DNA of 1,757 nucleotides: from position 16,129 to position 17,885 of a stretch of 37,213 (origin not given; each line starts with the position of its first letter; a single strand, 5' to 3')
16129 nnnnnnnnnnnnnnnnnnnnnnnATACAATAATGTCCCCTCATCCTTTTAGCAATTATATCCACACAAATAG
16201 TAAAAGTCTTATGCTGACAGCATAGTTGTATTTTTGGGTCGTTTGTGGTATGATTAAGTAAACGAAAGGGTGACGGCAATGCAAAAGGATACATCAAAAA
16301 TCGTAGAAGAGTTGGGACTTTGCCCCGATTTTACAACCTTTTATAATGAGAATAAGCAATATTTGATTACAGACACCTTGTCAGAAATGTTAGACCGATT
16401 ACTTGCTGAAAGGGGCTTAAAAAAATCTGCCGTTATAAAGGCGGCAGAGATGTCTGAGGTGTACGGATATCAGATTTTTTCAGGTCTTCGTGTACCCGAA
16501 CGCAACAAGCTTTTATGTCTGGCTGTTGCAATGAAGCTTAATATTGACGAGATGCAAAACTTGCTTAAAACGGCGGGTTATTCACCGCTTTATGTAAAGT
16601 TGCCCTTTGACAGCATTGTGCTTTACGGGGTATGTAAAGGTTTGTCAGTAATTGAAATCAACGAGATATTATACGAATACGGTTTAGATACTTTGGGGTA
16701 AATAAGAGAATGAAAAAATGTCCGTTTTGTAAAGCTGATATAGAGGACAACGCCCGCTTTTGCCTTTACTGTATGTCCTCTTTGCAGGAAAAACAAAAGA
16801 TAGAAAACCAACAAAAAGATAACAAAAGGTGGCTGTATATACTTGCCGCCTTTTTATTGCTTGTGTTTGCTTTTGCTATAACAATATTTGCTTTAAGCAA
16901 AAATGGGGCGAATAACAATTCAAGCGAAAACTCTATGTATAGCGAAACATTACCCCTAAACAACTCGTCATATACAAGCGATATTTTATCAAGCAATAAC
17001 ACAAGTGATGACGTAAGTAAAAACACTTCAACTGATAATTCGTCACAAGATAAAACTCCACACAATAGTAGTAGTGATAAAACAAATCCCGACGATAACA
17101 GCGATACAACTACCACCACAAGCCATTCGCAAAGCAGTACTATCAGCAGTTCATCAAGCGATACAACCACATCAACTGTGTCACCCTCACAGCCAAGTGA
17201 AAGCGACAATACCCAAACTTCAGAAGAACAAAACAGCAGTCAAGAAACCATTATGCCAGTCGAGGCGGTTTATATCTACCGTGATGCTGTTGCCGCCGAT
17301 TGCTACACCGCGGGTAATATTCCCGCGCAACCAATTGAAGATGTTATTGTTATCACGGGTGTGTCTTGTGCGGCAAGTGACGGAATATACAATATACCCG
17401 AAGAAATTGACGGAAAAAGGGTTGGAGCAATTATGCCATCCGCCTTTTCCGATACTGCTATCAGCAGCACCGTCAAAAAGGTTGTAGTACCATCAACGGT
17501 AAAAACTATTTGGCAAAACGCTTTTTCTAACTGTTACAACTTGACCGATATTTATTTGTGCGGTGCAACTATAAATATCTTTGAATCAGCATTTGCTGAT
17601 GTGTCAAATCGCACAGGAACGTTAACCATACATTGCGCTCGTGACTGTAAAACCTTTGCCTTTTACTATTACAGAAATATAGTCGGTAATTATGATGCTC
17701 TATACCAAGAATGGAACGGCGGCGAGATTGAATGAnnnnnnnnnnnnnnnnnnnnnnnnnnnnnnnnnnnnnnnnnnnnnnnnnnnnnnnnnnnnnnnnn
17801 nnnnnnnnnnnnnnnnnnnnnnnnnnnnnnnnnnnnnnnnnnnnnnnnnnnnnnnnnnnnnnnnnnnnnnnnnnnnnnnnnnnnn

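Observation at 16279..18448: Three-gene operon that looks like a split LRR-receptor / Ser-Thr kinase signalling module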

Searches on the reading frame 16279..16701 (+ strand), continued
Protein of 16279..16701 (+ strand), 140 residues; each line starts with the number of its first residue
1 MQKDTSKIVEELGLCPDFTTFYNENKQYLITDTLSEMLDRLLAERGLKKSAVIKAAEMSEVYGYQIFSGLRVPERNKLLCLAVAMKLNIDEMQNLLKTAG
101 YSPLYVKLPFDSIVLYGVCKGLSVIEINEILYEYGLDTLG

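Call 45: find_encoding_contigs(protein=P0508, flank=5000, max_places=2)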
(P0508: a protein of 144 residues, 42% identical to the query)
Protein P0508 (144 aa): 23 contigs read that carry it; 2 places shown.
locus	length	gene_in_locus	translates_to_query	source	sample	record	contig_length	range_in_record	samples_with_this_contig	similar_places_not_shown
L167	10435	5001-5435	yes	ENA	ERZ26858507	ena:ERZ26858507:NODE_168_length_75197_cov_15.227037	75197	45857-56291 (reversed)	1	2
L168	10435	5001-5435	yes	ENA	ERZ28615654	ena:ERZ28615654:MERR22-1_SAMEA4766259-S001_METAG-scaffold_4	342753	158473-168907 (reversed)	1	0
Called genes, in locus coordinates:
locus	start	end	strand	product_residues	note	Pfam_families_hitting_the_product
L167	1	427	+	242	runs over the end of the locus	-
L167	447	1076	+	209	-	-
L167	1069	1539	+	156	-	PF17230:DUF5304 (faint)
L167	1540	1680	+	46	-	-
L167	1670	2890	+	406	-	PF04055:Radical_SAM, PF13353:Fer4_12 (weak)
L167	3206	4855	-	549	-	PF00069:Pkinase, PF07714:PK_Tyr_Ser-Thr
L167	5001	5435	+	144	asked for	-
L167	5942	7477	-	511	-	PF00239:Resolvase, PF07508:Recombinase (faint)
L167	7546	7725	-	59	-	-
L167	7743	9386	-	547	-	PF01076:Mob_Pre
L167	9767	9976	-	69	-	PF13443:HTH_26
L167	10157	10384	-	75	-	-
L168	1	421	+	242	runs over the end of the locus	-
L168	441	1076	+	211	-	-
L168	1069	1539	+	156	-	PF17230:DUF5304 (faint)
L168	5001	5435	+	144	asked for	-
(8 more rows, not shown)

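Call 64: predict_structure(alignment_id=A5)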
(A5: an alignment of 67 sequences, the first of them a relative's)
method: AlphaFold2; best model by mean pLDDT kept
length: 140 residues; sequences in the alignment: 67
mean_pLDDT: 93.7   pTM: 0.81
mean pLDDT of the five models: 93.7, 93.4, 92.8, 92.3, 89.0
residues with pLDDT >= 90: 113; 70-90: 25; 50-70: 2; < 50: 0
segments of 3 or more residues with pLDDT < 50: none
pLDDT, mean of each block of 10 residues (from residue 1): 81 90 86 91 97 97 96 96 97 93 97 98 98 95
secondary structure, 60 per line:
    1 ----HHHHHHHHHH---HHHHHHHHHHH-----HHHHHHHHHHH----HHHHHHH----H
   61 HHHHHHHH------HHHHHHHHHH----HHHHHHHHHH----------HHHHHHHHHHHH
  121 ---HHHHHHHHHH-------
elements in order: H5-14 H18-28 H34-44 H49-55 H60-68 H75-84 H89-98 H109-120 H124-133

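Call 68: fold_search(model_id=the predicted structure, library=pdb)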
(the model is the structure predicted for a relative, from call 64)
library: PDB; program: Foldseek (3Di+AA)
matches with E <= 10: 412; with E <= 0.001: 0
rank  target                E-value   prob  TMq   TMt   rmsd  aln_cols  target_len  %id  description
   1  6rnz_A                4.2e-02  1.00  0.41  0.82   1.8        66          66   30  Crystal structure of the N-terminal HTH DNA-binding domain of the essential repressor DdrO from radiation-resistant De (released 2019-10-09)
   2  6jq1_B                4.9e-02  1.00  0.41  0.44   1.9        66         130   30  Crystal Structure of DdrO from Deinococcus geothermalis (released 2019-08-28)
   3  6jq1_A                4.9e-02  1.00  0.41  0.44   2.9        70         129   30  Crystal Structure of DdrO from Deinococcus geothermalis (released 2019-08-28)
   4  9a7f_A                5.7e-02  1.00  0.46  0.48  11.3       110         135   22  Integrative model of RGHR-DLDH1 by crosslinking MS and deep learning (released 2024-09-18)
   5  6h4c_H                1.2e-01  0.97  0.38  0.37  11.7       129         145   14  A polyamorous repressor: deciphering the evolutionary strategy used by the phage-inducible chromosomal islands to spre (released 2019-08-28)
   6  6rnx_B                1.3e-01  1.00  0.41  0.46   2.9        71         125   30  Crystal structure of the essential repressor DdrO from radiation-resistant Deinococcus bacteria (Deinococcus deserti) (released 2019-10-09)
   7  3op9                  1.4e-01  0.97  0.37  0.47   9.1       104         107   26  Crystal structure of transcriptional regulator from Listeria innocua (released 2010-09-15)
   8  8p8o_F                1.4e-01  0.96  0.38  0.38  12.5       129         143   13  M. tuberculosis dUTPase - Stl1-159 (StlNT) complex structure (released 2024-11-27)
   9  8qao                  1.5e-01  1.00  0.37  0.60   1.7        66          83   20  Crystal structure of TP901-1 CI-NTD89 repressor N-terminal domain (released 2024-02-28)
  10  3f52_A                1.6e-01  1.00  0.42  0.72   3.4        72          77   18  Crystal structure of the clp gene regulator ClgR from C. glutamicum (released 2008-11-18)
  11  6h4c_D                1.6e-01  0.96  0.38  0.36  11.7       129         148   14  A polyamorous repressor: deciphering the evolutionary strategy used by the phage-inducible chromosomal islands to spre (released 2019-08-28)
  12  7dlv_F                1.7e-01  0.95  0.40  0.39  12.4       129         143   13  shrimp dUTPase in complex with Stl (released 2021-12-01)
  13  2cro                  1.8e-01  1.00  0.38  0.77   2.0        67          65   18  STRUCTURE OF PHAGE 434 CRO PROTEIN AT 2.35 ANGSTROMS RESOLUTION (released 1989-10-15)
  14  3clc_B                1.8e-01  1.00  0.43  0.73   3.4        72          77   12  Crystal Structure of the Restriction-Modification Controller Protein C.Esp1396I Tetramer in Complex with its Natural 3 (released 2008-07-29)
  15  5a7l                  1.9e-01  1.00  0.40  0.66   3.1        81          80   17  TP901-1 CI NTD (res 1-80) (released 2016-07-27)
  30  3jxb_C                2.8e-01  1.00  0.39  0.75   2.4        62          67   21  Crystal structure of the P22 c2 repressor protein in complex with synthetic operator 9C (released 2010-01-19)
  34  2r1j_L                3.1e-01  1.00  0.39  0.75   2.4        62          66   21  Crystal Structure of the P22 c2 Repressor protein in complex with the synthetic operator 9T (released 2008-04-29)
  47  1adr_MODEL_1_A        4.0e-01  1.00  0.41  0.71   2.2        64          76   20  DETERMINATION OF THE NUCLEAR MAGNETIC RESONANCE STRUCTURE OF THE DNA-BINDING DOMAIN OF THE P22 C2 REPRESSOR (1 (released 1994-01-31)
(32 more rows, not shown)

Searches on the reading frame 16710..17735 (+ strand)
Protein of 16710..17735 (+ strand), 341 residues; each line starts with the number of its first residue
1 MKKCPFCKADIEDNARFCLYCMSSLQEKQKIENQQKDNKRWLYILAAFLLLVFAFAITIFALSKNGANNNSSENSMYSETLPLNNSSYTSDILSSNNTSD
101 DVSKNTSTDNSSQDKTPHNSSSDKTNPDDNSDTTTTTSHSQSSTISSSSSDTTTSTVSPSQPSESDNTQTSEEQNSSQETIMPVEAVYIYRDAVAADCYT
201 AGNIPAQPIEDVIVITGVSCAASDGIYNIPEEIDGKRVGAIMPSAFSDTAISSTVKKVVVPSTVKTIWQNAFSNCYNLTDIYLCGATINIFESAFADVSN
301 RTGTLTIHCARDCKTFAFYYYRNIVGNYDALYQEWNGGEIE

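Call 3: search_protein_families(library=pfam, proteins=[window:16710-17735:+], max_evalue=0.1)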
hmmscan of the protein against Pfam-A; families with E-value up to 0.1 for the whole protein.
window:16710-17735:+ (341 aa): 11 families
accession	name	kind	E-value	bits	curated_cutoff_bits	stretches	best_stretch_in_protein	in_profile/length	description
PF13306.12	LRR_5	-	1e-07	32.3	27.7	1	254-321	12-78/127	BspA type Leucine rich repeat region (6 copies)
PF12773.13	DZR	-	0.00096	19.7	27.3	1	4-27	1-24/45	Double zinc ribbon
PF13240.11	Zn_Ribbon_1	-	0.0054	16.9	25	1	3-21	1-19/23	zinc-ribbon domain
PF13248.11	Zn_ribbon_3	-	0.014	15.3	27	1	1-21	2-22/26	zinc-ribbon domain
PF11893.13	DUF3413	-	0.018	14.7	27.1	1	28-111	153-231/248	Domain of unknown function (DUF3413)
PF10428.14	SOG2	-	0.019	14.8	26.9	1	74-183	212-319/475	RAM signalling pathway protein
PF15404.12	PH_4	-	0.024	15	27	1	39-177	16-148/183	Pleckstrin homology domain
PF09889.16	DUF2116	-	0.031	14.7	26.8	1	2-54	4-54/59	Probable treble clef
PF08592.16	Anthrone_oxy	-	0.065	13.9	27.3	0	32-64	28-60/106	Anthrone oxygenase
PF18912.6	DZR_2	-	0.067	13.5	27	0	3-26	9-32/56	Double zinc ribbon domain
PF07672.19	MFS_Mycoplasma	-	0.068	13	24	0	32-66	59-93/297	Mycoplasma MFS transporter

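Call 5: search_protein_families(library=ncbifam, proteins=[window:16710-17735:+], max_evalue=0.1)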
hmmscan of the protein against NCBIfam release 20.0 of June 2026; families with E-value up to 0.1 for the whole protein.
window:16710-17735:+ (341 aa): 10 families
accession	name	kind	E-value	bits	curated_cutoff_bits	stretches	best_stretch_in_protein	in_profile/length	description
NF042931.1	SAG1386_EF1546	equivalog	1.4e-05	25.2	80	1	28-119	17-103/158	SAG1386/EF1546 family surface-associated protein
NF033598.2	elast_bind_EbpS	equivalog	2.7e-05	23.3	300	1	37-178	304-445/498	elastin-binding protein EbpS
NF011149.0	PRK14559.1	equivalog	0.0069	15.2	374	1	1-174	1-139/642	serine/threonine phosphatase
NF006541.1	PRK09038.1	equivalog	0.015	15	283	1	27-122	2-92/253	flagellar motor protein MotD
NF041422.1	VirB10_subf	subfamily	0.018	14.6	400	1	28-184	42-201/404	VirB10/TraB/TrbI family type IV secretion system protein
TIGR03779.1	Bac_Flav_CT_M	equivalog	0.026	13.8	172.45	1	38-165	3-131/410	conjugative transposon protein TraM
TIGR04370.1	glyco_rpt_poly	subfamily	0.044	12.8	40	1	35-90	80-137/396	oligosaccharide repeat unit polymerase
NF006362.0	PRK08581.1-4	equivalog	0.049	12.6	620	1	67-178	39-208/541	amidase domain-containing protein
NF008109.0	PRK10856.1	equivalog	0.05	13.3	208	1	61-182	131-258/334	cytoskeleton protein RodZ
NF047961.1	adhesin_HupY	equivalog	0.064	11.3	1250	1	254-299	187-232/978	leucine-rich repeat adhesin HupY/LrrG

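Call 19: search_protein_families(library=padloc, proteins=[window:16710-17735:+], max_evalue=0.01)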
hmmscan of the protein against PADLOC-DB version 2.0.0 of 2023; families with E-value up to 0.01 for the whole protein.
window:16710-17735:+ (341 aa): 1 family
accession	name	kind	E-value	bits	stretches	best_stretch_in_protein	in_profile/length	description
PDLC04061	PD-T4-6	-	1.6e-06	26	1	32-179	348-497/510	-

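Call 77: search_protein_families(library=pfam, alignment_id=A7, max_evalue=0.001)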
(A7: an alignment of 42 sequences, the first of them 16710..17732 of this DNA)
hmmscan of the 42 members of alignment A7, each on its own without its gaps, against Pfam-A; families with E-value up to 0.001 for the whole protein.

A. member 1, window:16710-17732:+ (341 aa): 2 families
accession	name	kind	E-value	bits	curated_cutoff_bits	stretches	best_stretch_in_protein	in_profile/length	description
PF13306.12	LRR_5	-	1e-07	32.3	27.7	1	254-321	12-78/127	BspA type Leucine rich repeat region (6 copies)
PF12773.13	DZR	-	0.00096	19.7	27.3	0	4-27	1-24/45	Double zinc ribbon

B. families by the number of members that match (of 42 scanned): 11 families
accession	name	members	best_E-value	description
PF13306.12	LRR_5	34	1.4e-08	BspA type Leucine rich repeat region (6 copies)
PF13240.11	Zn_Ribbon_1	31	3.4e-07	zinc-ribbon domain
PF12773.13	DZR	21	5.8e-05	Double zinc ribbon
PF13248.11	Zn_ribbon_3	11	4.8e-06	zinc-ribbon domain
PF24460.1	DUF7575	5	3.6e-06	Domain of unknown function (DUF7575)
PF24463.1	DUF7577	2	0.00016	Domain of unknown function (DUF7577)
PF22251.1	PFF1_TM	2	0.00027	Vacuolar membrane protease, transmembrane domain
PF04886.17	PT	1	1.3e-12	PT disordered repeat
PF01456.22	Mucin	1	2.9e-06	Mucin-like glycoprotein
PF10428.14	SOG2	1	0.00016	RAM signalling pathway protein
PF09746.14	Membralin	1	0.00024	Tumour-associated protein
